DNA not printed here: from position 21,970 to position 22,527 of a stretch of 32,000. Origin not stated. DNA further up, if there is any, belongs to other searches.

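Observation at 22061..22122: Textbook LexA (SOS) box on the -10 of a promoter driving an unrecognisable 86-aa protein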

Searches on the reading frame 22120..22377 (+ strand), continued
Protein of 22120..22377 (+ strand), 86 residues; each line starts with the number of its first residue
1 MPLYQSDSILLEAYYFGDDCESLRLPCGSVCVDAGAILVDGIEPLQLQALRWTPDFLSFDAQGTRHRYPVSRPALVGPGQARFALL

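Call 45: fold_search(model_id=the predicted structure, library=viral)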
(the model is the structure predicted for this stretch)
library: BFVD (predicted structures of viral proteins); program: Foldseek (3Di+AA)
matches with E <= 10: 912; with E <= 0.001: 0
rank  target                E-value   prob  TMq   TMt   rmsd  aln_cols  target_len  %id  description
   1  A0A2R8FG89            2.3e-02  0.97  0.42  0.40   8.3        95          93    7  (no name in the UniProt tables at hand)
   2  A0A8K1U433            6.0e-02  0.94  0.40  0.11   6.4        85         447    9  Serine protease [Riboviria sp.]
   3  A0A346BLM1            6.4e-02  0.77  0.32  0.06   6.8        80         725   14  (no name in the UniProt tables at hand)
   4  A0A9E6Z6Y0            7.5e-02  0.94  0.48  0.35  12.0       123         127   10  (no name in the UniProt tables at hand)
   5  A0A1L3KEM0            8.3e-02  0.94  0.42  0.09   5.9        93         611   17  (no name in the UniProt tables at hand)
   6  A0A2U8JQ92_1          8.7e-02  0.95  0.44  0.04   4.8        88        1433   16  Genome polyprotein [Renmark bee virus 4]
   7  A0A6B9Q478            8.7e-02  0.89  0.38  0.10   7.3        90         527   12  ORF2 [Plasmopara viticola lesion associated sobemo-like 1]
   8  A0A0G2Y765            8.7e-02  0.85  0.39  0.22   5.6        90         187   13  Polyprotein (Fragment) [Picornavirus fur seal/AAUST34/BR/2012]
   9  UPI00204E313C         1.0e-01  0.94  0.40  0.10   4.5        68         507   13  (no name look-up for this kind of identifier)
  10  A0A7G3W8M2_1          1.3e-01  0.84  0.39  0.06   5.3        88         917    9  Uncharacterized protein (Fragment) [Iris potyvirus B]
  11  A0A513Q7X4            1.4e-01  0.80  0.35  0.17   6.4        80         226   10  ORF1a (Fragment) [Porcine astrovirus 1]
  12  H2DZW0                1.5e-01  0.87  0.44  0.11   7.2       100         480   10  Polyprotein 1 (Fragment) [uncultured virus]
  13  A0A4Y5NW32            1.6e-01  0.99  0.50  0.54   3.3        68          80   15  (no name in the UniProt tables at hand)
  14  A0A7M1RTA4            1.6e-01  0.13  0.21  0.12  13.4        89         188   13  Uncharacterized protein [uncultured phage cr109_1]
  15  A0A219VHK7            1.6e-01  0.84  0.42  0.40   5.5        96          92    9  Tail protein [Leuconostoc phage CHB]
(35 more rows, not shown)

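Call 46: get_annotated_region(hit=H1, flank=4000)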
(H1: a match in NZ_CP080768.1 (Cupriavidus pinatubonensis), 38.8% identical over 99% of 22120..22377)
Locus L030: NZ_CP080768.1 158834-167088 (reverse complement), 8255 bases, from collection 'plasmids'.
description: Cupriavidus pinatubonensis strain HN-2 plasmid p1, complete sequence
organism: Cupriavidus pinatubonensis (NCBI taxid 248026)
taxonomy: Bacteria; Pseudomonadota; Betaproteobacteria; Burkholderiales; Burkholderiaceae; Cupriavidus; Cupriavidus pinatubonensis
host: -; source: genomic assembly,soil; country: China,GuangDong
typing (MOB-suite, as given by PLSDB): non-mobilizable
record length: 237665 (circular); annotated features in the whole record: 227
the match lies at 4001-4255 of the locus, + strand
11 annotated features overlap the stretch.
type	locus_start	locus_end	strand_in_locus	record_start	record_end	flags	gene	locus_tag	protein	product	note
CDS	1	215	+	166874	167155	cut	-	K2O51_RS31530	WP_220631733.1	hypothetical protein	-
CDS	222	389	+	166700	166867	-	-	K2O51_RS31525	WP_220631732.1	hypothetical protein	-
CDS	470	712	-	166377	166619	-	-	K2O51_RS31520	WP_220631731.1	hypothetical protein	-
CDS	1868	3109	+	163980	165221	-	-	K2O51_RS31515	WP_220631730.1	IS4 family transposase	-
CDS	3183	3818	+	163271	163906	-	-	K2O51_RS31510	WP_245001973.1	hypothetical protein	-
CDS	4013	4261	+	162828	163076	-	-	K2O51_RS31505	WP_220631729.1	hypothetical protein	-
CDS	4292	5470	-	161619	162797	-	-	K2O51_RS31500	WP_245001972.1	HipA domain-containing protein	-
CDS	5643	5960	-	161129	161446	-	-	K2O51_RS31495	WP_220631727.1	helix-turn-helix transcriptional regulator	-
CDS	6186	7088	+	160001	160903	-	-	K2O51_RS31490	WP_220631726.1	DNA-binding protein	-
CDS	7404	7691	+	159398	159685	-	-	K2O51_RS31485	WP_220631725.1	hypothetical protein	-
CDS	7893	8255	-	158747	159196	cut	-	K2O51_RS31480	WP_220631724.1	hypothetical protein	-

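Call 49: list_cluster_members(proteins=[P0015, P0014, P0006, P0011])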
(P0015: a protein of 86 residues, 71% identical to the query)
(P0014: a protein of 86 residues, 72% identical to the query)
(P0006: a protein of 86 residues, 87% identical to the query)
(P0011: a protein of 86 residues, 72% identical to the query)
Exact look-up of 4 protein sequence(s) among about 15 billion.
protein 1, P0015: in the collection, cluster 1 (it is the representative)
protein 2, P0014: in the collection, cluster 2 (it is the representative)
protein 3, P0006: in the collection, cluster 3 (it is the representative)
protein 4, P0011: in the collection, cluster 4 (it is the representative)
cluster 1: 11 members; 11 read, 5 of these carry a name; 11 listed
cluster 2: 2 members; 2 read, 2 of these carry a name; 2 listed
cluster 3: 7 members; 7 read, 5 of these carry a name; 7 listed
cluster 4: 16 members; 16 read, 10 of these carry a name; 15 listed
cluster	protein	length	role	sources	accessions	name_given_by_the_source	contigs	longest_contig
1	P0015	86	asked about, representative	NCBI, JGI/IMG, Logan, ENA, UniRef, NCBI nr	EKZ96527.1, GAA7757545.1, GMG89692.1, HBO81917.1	hypothetical protein SGO26_06445 [Cupriavidus metallidurans] | hypothetical protein | Uncharacterized protein n=1 Tax=Cupriavidus metallidurans TaxID=119219 ...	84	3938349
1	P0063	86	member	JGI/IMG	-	hypothetical protein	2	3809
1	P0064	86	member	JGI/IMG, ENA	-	hypothetical protein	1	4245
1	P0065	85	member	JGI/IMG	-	hypothetical protein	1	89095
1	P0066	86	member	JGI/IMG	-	hypothetical protein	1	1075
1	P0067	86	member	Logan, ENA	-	-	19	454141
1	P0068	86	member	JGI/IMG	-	-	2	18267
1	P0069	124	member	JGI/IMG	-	-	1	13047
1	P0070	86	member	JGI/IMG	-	-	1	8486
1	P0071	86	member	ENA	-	-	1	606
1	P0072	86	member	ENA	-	-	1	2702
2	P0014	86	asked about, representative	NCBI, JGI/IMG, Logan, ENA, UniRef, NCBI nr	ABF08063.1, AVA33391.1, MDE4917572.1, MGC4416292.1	hypothetical protein ACUXAV_003870 [Cupriavidus metallidurans] | hypothetical protein | Uncharacterized protein n=1 Tax=Cupriavidus metallidurans (strain ATCC 43123 / DSM 2839 / ...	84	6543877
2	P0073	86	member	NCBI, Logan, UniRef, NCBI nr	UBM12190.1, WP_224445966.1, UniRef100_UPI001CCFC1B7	hypothetical protein [Cupriavidus metallidurans] | hypothetical protein n=1 Tax=Cupriavidus metallidurans TaxID=119219 RepID=UPI001CCFC1B7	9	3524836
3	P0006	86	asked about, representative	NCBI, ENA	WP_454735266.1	hypothetical protein [Cupriavidus necator]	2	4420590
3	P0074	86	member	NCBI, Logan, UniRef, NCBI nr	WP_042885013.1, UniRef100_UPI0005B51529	hypothetical protein [Cupriavidus necator] | hypothetical protein n=1 Tax=Cupriavidus necator TaxID=106590 RepID=UPI0005B51529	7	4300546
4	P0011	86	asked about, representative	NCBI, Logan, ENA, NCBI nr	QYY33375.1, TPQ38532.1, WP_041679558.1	hypothetical protein K2O51_19095 [Cupriavidus pinatubonensis] | hypothetical protein [Cupriavidus pinatubonensis]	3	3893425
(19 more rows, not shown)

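Call 52: search_protein_families(library=pfam, proteins=[L030:3183-3815:+], max_evalue=0.05)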
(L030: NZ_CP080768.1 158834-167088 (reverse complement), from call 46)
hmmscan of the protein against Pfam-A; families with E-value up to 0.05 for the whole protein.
L030:3183-3815:+ (211 aa): 1 family
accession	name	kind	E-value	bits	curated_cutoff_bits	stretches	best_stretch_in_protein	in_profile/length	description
PF01068.26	DNA_ligase_A_M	-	5.5e-22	78.9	26.2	1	17-197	1-204/204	ATP dependent DNA ligase domain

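Call 56: search_solved_structures(query=A2, max_evalue=10)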
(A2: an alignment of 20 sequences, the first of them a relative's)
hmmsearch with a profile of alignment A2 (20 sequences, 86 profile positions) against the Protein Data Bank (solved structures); distinct sequences matched with E-value up to 10: 1.
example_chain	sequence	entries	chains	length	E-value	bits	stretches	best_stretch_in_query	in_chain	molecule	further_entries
3rea_B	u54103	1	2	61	1.3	12.2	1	50-65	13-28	Tyrosine-protein kinase HCK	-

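Call 57: search_protein_families(library=pfam, alignment_id=A2, max_evalue=1)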
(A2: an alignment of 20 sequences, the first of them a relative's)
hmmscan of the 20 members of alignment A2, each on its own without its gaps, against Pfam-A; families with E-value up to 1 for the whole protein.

A. member 1, P0022 (86 aa): 0 families

B. families by the number of members that match (of 20 scanned): 4 families
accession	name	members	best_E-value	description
PF23368.1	DUF7092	2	0.093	Domain of unknown function (DUF7092)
PF05599.16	Deltaretro_Tax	1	0.024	Deltaretrovirus Tax protein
PF23504.1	YodE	1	0.038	YodE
PF20017.4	VMAP-M15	1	0.067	vWA-MoxR associated protein middle region (VMAP-M) 15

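Call 58: search_protein_families(library=padloc, alignment_id=A2, max_evalue=0.1)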
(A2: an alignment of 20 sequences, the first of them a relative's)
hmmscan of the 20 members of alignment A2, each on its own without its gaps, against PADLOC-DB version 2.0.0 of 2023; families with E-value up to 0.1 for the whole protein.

A. member 1, P0022 (86 aa): 0 families

B. families by the number of members that match (of 20 scanned): 0 families

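Call 64: find_related_loci(query=A4, collection=metagenome_contigs, flank=3000)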
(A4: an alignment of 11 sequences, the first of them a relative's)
Query A4 (87 aa) in metagenome_contigs; peptide patterns used: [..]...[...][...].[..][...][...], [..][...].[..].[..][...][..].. (x = any residue, [..] = any of these).
210 stretches matched a pattern; 5 encode a relative of the query (tblastn E <= 1e-3); 5 distinct loci.
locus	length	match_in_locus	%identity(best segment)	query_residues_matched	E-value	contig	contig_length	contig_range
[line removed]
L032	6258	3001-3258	65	1-86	2e-33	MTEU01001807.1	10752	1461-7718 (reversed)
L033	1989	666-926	52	1-86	2e-24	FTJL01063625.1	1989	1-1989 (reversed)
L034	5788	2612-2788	63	1-59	5e-21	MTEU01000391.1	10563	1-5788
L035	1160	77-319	48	7-86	8e-19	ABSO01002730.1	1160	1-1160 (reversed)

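Call 65: find_related_loci(query=A4, collection=viral_contigs, flank=3000)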
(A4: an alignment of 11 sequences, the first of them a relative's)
Query A4 (87 aa) in viral_contigs; peptide patterns used: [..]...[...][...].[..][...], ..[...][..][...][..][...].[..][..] (x = any residue, [..] = any of these).
92 stretches matched a pattern; 8 encode a relative of the query (tblastn E <= 1e-3); 8 distinct loci.
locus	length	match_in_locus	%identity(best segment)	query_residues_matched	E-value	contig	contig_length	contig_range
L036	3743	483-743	72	1-87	1e-40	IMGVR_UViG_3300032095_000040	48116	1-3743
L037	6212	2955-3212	67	1-86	3e-34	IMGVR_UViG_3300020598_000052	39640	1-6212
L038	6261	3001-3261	54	1-87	4e-29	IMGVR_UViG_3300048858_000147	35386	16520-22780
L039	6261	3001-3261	52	1-87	5e-28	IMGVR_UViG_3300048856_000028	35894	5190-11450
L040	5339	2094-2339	48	4-85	4e-22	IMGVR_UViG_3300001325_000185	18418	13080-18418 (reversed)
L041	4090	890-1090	48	7-73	4e-17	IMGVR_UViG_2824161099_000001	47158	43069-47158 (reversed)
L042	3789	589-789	48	7-73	5e-17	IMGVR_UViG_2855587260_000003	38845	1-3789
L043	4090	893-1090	47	8-73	2e-16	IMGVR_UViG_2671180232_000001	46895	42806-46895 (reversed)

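Call 66: find_related_loci(query=A5, collection=viral_contigs, flank=3000)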
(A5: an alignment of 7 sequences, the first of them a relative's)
Query A5 (109 aa) in viral_contigs; peptide patterns used: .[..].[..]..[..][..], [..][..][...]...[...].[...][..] (x = any residue, [..] = any of these).
15 stretches matched a pattern, but none encodes a relative of the query by tblastn (E <= 1e-3).
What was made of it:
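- Tried and rejected: The 109-aa clade gave nothing in viral contigs (call 66).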

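Call 69: search_protein_families(library=phrogs, proteins=[L041:589-876:+, L041:869-1171:+, L041:1122-1457:+], max_evalue=0.01)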
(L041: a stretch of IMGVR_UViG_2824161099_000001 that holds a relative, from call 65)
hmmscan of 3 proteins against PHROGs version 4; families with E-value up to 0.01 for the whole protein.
L041:589-876:+ (96 aa): 0 families

L041:869-1171:+ (101 aa): 0 families

L041:1122-1457:+ (112 aa): 0 families

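Call 70: search_protein_families(library=pfam, proteins=[L041:589-876:+, L041:1122-1457:+, L041:1805-2029:+, L041:3177-3452:+, L041:2858-3142:+, L041:1-444:-], max_evalue=0.05)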
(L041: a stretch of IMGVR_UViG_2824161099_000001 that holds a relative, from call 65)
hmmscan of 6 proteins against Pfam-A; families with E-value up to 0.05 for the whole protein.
L041:589-876:+ (96 aa): 1 family
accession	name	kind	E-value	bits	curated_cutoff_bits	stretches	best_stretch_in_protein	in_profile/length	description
PF10616.14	DUF2471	-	5.2e-10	40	25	1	27-94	34-101/110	Protein of unknown function (DUF2471)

L041:1122-1457:+ (112 aa): 0 families

L041:1805-2029:+ (75 aa): 1 family
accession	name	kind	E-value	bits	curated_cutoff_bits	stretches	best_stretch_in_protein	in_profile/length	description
PF09954.14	DUF2188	-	6.9e-07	29.8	22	1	12-55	7-52/62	Uncharacterized protein conserved in bacteria (DUF2188)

L041:3177-3452:+ (92 aa): 0 families

L041:2858-3142:+ (95 aa): 0 families

L041:1-444:- (147 aa): 1 family
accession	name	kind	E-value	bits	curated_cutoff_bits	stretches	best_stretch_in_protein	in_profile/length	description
PF09954.14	DUF2188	-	6.7e-12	45.8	22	1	72-131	2-62/62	Uncharacterized protein conserved in bacteria (DUF2188)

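Call 73: find_homologous_proteins(query=L041:589-876:+, max_evalue=0.001)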
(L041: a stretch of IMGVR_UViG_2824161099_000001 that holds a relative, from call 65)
Query L041:589-876:+ (96 aa): 10 proteins with E <= 0.001 among 36 candidates.
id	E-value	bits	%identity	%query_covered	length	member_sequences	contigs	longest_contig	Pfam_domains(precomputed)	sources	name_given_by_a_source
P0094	9.6e-56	203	99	100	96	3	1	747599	PF10616.16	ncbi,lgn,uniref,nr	ncbi:DUF2471 family protein [Cupriavidus alkaliphilus]|uniref:DUF2471 family protein n=1 Tax=Cupriav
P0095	1.9e-48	180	89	100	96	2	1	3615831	PF10616.16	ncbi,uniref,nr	ncbi:DUF2471 family protein [Cupriavidus taiwanensis]|uniref:DUF2471 family protein n=1 Tax=Cupriavi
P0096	7.4e-47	175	85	100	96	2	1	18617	PF10616.16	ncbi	-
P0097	3.3e-44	166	83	100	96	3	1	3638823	PF10616.16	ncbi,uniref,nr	ncbi:DUF2471 family protein [Cupriavidus neocaledonicus]|uniref:DUF2471 domain-containing protein n=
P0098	9.9e-44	165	81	100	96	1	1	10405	PF10616.16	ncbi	ncbi:MAG: DUF2471 family protein [Cupriavidus necator]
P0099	4.5e-41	156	79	100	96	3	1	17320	PF10616.16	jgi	-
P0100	1.3e-39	152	77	85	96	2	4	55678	PF10616.16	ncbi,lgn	ncbi:hypothetical protein D9M68_734860 [compost metagenome]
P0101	3.3e-28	115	86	67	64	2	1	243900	-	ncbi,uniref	ncbi:DUF2471 family protein [Cupriavidus necator]|uniref:DUF2471 family protein n=1 Tax=Cupriavidus 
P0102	4.5e-28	115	71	80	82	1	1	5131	-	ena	-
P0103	1.4e-24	104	51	100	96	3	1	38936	PF10616.16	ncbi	-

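Call 77: search_dna_similar(query=P0024, collection=phages, mode=protein, max_evalue=0.01)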
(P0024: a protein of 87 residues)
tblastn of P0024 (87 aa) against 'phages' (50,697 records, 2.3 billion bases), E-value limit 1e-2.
No match.

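Call 78: search_dna_similar(query=P0041, collection=phages, mode=protein, max_evalue=0.01)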
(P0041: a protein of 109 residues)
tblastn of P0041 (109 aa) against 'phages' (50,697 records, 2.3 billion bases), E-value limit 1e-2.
No match.

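Call 79: search_dna_similar(query=P0028, collection=phages, mode=protein, max_evalue=0.01)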
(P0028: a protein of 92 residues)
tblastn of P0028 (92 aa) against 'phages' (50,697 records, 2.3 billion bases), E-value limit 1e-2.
No match.

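Call 80: find_related_loci(query=A4, collection=viral_contigs, flank=10000)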
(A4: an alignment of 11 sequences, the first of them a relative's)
Query A4 (87 aa) in viral_contigs; peptide patterns used: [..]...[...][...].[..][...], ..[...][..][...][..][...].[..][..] (x = any residue, [..] = any of these).
92 stretches matched a pattern; 8 encode a relative of the query (tblastn E <= 1e-3); 8 distinct loci.
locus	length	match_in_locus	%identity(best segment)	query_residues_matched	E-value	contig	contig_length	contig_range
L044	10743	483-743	72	1-87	3e-40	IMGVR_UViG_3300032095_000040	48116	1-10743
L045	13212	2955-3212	67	1-86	9e-34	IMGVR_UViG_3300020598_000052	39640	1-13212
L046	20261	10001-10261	54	1-87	1e-28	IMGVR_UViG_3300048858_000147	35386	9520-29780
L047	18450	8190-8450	52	1-87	1e-27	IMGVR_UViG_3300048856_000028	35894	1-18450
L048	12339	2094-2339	48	4-85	1e-21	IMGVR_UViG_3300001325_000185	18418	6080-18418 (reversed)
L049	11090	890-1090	48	7-73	1e-16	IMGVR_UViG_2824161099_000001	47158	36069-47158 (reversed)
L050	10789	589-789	48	7-73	1e-16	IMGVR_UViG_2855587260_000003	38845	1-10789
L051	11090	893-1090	47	8-73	6e-16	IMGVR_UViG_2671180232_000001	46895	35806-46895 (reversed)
